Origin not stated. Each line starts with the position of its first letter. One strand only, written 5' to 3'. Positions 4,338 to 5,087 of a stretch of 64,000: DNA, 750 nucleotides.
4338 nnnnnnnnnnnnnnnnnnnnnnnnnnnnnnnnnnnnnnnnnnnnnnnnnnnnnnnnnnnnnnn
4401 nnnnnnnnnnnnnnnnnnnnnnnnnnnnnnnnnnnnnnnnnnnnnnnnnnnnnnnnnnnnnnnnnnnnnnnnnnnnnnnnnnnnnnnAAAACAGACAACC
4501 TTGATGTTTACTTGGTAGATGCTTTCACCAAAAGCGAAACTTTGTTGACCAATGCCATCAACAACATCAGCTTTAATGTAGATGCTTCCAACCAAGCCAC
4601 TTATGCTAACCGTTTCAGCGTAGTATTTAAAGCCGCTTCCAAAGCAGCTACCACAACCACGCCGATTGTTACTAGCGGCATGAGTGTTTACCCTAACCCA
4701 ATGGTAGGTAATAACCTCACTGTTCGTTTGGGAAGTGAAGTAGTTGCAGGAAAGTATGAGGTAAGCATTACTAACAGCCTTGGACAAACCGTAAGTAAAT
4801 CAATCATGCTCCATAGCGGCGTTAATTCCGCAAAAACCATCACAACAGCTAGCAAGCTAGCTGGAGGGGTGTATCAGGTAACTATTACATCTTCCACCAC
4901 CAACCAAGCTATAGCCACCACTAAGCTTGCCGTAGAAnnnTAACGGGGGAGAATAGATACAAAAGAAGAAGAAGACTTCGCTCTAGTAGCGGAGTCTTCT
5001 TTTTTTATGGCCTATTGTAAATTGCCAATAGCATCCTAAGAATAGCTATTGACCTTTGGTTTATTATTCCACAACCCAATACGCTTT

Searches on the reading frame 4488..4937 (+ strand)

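Call 60: search_protein_families(library=ncbifam, proteins=[window:4488-4937:+], max_evalue=0.01)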
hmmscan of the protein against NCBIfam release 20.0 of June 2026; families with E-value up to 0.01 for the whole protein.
window:4488-4937:+ (150 aa): 2 families
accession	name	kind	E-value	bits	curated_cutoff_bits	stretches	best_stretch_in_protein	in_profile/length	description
TIGR04183.1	Por_Secre_tail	domain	4.5e-07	29.8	23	1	67-140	1-63/72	T9SS type A sorting domain-containing protein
NF052323.1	T9SSA_dep_M6i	equivalog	0.00048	18.2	600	1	35-141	928-1032/1043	T9SS-dependent M6-like inactivated metalloprotease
